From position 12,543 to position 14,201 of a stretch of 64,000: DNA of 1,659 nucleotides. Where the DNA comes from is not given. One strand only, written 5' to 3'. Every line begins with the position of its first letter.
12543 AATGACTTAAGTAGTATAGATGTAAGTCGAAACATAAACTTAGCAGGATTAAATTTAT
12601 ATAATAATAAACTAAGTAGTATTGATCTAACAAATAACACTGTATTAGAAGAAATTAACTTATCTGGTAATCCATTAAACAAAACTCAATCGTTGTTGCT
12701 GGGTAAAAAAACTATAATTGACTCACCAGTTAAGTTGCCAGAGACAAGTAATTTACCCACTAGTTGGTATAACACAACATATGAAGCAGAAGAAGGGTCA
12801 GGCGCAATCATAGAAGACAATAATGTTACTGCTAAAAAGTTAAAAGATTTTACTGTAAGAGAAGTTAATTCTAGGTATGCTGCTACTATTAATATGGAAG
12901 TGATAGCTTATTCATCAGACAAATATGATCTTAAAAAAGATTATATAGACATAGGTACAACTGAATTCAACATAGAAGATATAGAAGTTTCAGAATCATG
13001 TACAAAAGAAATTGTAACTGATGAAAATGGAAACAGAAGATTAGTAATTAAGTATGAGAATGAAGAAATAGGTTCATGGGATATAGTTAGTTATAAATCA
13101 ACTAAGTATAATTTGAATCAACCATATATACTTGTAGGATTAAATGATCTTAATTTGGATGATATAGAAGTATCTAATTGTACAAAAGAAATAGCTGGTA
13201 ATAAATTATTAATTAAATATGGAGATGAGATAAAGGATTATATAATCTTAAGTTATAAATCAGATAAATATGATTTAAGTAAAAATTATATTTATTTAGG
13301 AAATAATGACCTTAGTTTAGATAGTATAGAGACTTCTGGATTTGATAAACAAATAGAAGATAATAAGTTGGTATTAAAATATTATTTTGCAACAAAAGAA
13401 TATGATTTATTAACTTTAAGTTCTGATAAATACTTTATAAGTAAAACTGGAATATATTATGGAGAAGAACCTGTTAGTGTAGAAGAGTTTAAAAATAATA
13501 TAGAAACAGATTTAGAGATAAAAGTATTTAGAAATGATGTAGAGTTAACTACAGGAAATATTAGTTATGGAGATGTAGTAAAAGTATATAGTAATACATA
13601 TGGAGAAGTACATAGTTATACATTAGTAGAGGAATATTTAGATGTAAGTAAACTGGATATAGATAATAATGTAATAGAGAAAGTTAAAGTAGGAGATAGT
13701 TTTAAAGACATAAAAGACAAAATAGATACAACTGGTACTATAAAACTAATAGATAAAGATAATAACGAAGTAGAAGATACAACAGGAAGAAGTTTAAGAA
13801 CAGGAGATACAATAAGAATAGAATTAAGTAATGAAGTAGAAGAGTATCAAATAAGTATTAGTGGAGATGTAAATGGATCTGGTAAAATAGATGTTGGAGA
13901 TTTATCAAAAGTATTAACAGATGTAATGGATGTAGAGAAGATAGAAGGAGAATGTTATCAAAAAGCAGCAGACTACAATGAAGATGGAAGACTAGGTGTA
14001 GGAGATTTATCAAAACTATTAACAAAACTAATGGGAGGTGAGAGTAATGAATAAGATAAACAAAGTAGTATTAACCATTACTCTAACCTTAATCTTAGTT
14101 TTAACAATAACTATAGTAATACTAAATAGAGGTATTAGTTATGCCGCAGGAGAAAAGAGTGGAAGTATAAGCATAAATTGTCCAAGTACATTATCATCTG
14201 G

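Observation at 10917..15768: Two-gene cohesin-dockerin module: LRR protein with C-terminal dockerin plus a membrane-anchored single-cohesin, cadherin-like scaffold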

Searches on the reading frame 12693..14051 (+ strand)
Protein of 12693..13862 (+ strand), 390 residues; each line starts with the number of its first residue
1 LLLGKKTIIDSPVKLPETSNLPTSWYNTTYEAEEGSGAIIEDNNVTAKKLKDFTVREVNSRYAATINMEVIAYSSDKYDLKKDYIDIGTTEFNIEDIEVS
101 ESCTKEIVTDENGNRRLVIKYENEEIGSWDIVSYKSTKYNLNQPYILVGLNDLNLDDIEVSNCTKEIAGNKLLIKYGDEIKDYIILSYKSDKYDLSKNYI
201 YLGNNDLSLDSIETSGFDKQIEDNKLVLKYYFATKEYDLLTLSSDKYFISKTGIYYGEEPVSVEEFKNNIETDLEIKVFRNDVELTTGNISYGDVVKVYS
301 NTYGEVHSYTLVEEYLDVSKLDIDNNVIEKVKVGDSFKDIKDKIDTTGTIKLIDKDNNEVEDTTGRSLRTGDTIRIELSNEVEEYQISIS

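Call 5: search_protein_families(library=pfam, proteins=[window:12693-13862:+], max_evalue=10)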
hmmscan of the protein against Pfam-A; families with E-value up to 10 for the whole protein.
seq(390 aa): 1 family
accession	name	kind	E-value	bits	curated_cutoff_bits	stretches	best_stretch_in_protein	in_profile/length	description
PF01668.23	SmpB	-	0.051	13.9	27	1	68-121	26-80/143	SmpB protein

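Call 68: predict_structure(alignment_id=A5)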
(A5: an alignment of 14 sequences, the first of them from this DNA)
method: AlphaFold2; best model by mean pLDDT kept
length: 422 residues; sequences in the alignment: 14
mean_pLDDT: 86.7   pTM: 0.67
mean pLDDT of the five models: 86.7, 85.8, 85.7, 85.6, 85.5
residues with pLDDT >= 90: 285; 70-90: 91; 50-70: 12; < 50: 34
segments of 3 or more residues with pLDDT < 50: 1-31, 420-422
pLDDT, mean of each block of 10 residues (from residue 1): 34 37 43 62 89 91 92 93 93 92 94 94 94 94 90 95 94 90 95 94 94 88 87 94 95 95 95 95 90 92 91 92 90 81 93 95 92 92 90 90 87 78 35
secondary structure, 60 per line:
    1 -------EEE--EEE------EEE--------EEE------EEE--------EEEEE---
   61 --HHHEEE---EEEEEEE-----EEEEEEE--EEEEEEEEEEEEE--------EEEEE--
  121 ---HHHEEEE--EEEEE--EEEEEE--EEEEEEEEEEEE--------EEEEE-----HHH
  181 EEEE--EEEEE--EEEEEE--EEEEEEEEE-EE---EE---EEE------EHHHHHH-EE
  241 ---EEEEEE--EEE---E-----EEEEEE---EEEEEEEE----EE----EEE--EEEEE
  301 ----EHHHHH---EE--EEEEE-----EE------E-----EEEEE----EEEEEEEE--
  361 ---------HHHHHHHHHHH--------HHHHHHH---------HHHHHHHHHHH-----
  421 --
elements in order: E8-10 E13-15 E22-24 E33-35 E42-44 E53-57 E66-68 E72-78 E84-90 E93-105 E114-118 E127-130 E133-137 E140-145 E148-159 E168-172 E181-184 E187-191 E194-199 E202-210 E222-224 H232-237 E244-249 E252-254 E264-269 E273-280 E291-293 E296-300 H306-310 E318-322 E342-346 E351-358 H370-380 H389-395 H405-415

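Call 70: fold_search(model_id=the predicted structure, library=pdb)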
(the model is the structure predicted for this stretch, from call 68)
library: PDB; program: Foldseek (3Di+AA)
matches with E <= 10: 977; with E <= 0.001: 3
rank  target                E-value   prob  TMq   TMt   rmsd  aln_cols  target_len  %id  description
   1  7ol2_A                8.0e-04  0.80  0.17  0.13  29.6       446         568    7  Crystal structure of mouse contactin 1 immunoglobulin domains (released 2022-12-14)
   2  6u7n_A                8.9e-04  0.82  0.13  0.19  22.8       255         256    9  Crystal structure of neurotrimin (NTM) (released 2020-08-12)
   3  1bih_A                8.9e-04  0.57  0.14  0.15  28.6       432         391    8  CRYSTAL STRUCTURE OF THE INSECT IMMUNE PROTEIN HEMOLIN: A NEW DOMAIN ARRANGEMENT WITH IMPLICATIONS FOR HOMOPHILIC ADHE (released 1998-10-14)
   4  9ba5_A                1.0e-03  0.54  0.14  0.11  23.9       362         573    7  Cross-linked Contactin 2 Ig1-Ig6 (released 2024-07-17)
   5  5ope                  1.6e-03  0.75  0.13  0.14  24.2       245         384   12  Robo1 Ig1-4 crystals form 2 (released 2018-01-17)
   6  3kld_A                1.8e-03  0.35  0.13  0.14  29.2       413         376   10  PTPRG CNTN4 complex (released 2009-12-22)
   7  4u7m                  1.9e-03  0.85  0.13  0.18  22.1       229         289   11  LRIG1 extracellular domain: Structure and Function Analysis (released 2015-04-08)
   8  3p3y                  2.1e-03  0.28  0.12  0.12  29.5       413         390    6  Crystal structure of neurofascin homophilic adhesion complex in space group p6522 (released 2010-11-03)
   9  7ol4_A                2.3e-03  0.35  0.12  0.09  20.2       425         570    8  Mouse contactin-1 neurofascin-155 immunoglobulin domains adhesion complex (released 2022-12-14)
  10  2oz4_A                4.2e-03  0.38  0.13  0.18  22.6       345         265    8  Structural Plasticity in IgSF Domain 4 of ICAM-1 Mediates Cell Surface Dimerization (released 2007-10-16)
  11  8bbe_E                5.5e-03  0.11  0.08  0.04  26.8       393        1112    9  Structure of the IFT-A complex; IFT-A2 module (released 2022-12-21)
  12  6dld_A                6.1e-03  0.44  0.14  0.20  23.9       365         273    7  Crystal structure of IgLON5/NEGR1 heterodimer (released 2019-04-10)
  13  4g7h_D                6.8e-03  0.12  0.08  0.03  28.9       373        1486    8  Crystal structure of Thermus thermophilus transcription initiation complex (released 2012-10-31)
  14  4r6u_A                7.2e-03  0.18  0.10  0.14  19.6       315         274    9  IL-18 receptor complex (released 2014-10-15)
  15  4x8x_A                8.5e-03  0.16  0.12  0.12  28.6       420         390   10  Crystal structure of Dscam1 isoform 1.9, N-terminal four Ig domains (released 2015-12-16)
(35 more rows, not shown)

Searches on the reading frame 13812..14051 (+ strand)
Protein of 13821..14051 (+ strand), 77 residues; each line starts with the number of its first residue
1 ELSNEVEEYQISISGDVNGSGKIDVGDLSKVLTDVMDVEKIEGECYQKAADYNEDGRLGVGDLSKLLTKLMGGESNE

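Call 5: search_protein_families(library=pfam, proteins=[window:13821-14051:+], max_evalue=10)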
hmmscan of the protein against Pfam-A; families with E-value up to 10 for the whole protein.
seq(77 aa): 6 families
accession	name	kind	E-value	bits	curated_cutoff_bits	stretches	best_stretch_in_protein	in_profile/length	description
PF13499.12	EF-hand_7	-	2.7e-06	28.1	30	2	16-34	12-30/67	EF-hand domain pair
PF00404.24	Dockerin_1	-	1e-05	26.1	22.9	1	15-66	2-52/57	Dockerin type I domain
PF13202.12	EF-hand_5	-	2e-05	24.3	25.9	2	16-31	9-24/25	EF hand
PF13405.12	EF-hand_6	-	2.6e-05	24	25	2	16-33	10-27/30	EF-hand domain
PF00036.39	EF-hand_1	-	0.00015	21.5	25.4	2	16-33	10-27/29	EF hand domain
PF13833.12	EF-hand_8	-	0.088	13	28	1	20-35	2-17/54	EF-hand domain pair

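Call 51: search_protein_families(library=pfam, alignment_id=A3, max_evalue=0.01)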
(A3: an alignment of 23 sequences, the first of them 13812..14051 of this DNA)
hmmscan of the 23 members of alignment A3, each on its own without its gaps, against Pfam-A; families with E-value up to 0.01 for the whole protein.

A. member 1, window:13812-14051:+ (80 aa): 5 families
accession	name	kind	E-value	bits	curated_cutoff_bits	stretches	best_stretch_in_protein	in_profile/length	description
PF13499.12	EF-hand_7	-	3e-06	27.9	30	0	19-37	12-30/67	EF-hand domain pair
PF00404.24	Dockerin_1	-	1.1e-05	25.9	22.9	1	18-69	2-52/57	Dockerin type I domain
PF13202.12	EF-hand_5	-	2.2e-05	24.1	25.9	0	19-34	9-24/25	EF hand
PF13405.12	EF-hand_6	-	2.9e-05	23.9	25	0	19-36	10-27/30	EF-hand domain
PF00036.39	EF-hand_1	-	0.00017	21.3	25.4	0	19-36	10-27/29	EF hand domain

B. families by the number of members that match (of 23 scanned): 11 families
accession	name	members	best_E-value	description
PF00404.24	Dockerin_1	19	3e-12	Dockerin type I domain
PF13499.12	EF-hand_7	6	1.3e-06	EF-hand domain pair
PF13405.12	EF-hand_6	6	3.9e-06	EF-hand domain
PF00036.39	EF-hand_1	4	8.5e-06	EF hand domain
PF13202.12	EF-hand_5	4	2.2e-05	EF hand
PF01037.27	AsnC_trans_reg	1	0.00017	Lrp/AsnC ligand binding domain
PF22631.2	PLCB1-4-like_EFh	1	0.00052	Phosphoinositide phospholipase C beta1-4-like EF-hand domain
PF22648.2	SET7_N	1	0.003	Histone H3 K4-specific methyltransferase SET7 N-terminal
PF22194.2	F-93_WHD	1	0.0038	F-93, winged-helix domain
PF17536.7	Mx_ML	1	0.0059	Matrix and Matrix long proteins N-terminal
PF06028.17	DUF915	1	0.0078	Alpha/beta hydrolase of unknown function (DUF915)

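Call 52: search_solved_structures(query=A3, max_evalue=0.01, show_alignments=2)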
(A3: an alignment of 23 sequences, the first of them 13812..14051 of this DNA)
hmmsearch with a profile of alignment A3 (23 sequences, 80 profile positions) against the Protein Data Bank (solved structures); distinct sequences matched with E-value up to 0.01: 38.
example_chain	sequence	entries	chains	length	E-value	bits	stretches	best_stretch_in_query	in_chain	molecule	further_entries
8x39_A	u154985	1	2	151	6.7e-13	51.9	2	14-79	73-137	Serine protease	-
8x3a_A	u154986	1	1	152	6.8e-13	51.9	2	14-79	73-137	Serine protease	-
2ccl_B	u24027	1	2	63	2.4e-11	46.9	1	15-75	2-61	ENDO-1,4-BETA-XYLANASE Y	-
4uyp_B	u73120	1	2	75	1.4e-10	44.5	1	16-77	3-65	Cellulosomal scaffoldin adaptor protein B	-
4uyq_B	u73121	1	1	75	2.6e-10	43.6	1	16-77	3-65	Cellulosomal scaffoldin adaptor protein B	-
1ohz_B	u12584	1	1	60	3.5e-10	43.2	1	17-75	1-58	ENDO-1,4-BETA-XYLANASE Y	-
4fl4_A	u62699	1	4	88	1e-09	41.7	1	17-78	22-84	Glycoside hydrolase family 9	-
4cj0_A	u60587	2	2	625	5.2e-09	39.5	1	15-78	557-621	ENDOGLUCANASE D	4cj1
1clc_A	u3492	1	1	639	5.4e-09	39.4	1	15-78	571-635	ENDOGLUCANASE CELD; EC: 3.2.1.4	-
1daq_A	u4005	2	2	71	1.6e-08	37.9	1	16-80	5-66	ENDOGLUCANASE SS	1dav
2mte_A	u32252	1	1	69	1.7e-08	37.8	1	16-80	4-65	Cellulose 1,4-beta-cellobiosidase (reducing end) CelS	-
2y3n_B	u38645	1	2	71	1.9e-08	37.7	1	16-76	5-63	CELLULOSOMAL FAMILY-48 PROCESSIVE GLYCOSIDE HYDROLASE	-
8zvk_A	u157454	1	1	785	3.1e-08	37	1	16-78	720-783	AaBgIC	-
5nrm_B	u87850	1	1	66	5.9e-08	36.1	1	18-78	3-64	DocCel5: Type I dockerin repeat domain from A. cellulolyticus family 5 endoglucanase WP_01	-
5nrk_B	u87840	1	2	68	1.2e-07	35.1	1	18-78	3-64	DocCel5: Type I dockerin repeat domain from A. cellulolyticus family 5 endoglucanase WP_01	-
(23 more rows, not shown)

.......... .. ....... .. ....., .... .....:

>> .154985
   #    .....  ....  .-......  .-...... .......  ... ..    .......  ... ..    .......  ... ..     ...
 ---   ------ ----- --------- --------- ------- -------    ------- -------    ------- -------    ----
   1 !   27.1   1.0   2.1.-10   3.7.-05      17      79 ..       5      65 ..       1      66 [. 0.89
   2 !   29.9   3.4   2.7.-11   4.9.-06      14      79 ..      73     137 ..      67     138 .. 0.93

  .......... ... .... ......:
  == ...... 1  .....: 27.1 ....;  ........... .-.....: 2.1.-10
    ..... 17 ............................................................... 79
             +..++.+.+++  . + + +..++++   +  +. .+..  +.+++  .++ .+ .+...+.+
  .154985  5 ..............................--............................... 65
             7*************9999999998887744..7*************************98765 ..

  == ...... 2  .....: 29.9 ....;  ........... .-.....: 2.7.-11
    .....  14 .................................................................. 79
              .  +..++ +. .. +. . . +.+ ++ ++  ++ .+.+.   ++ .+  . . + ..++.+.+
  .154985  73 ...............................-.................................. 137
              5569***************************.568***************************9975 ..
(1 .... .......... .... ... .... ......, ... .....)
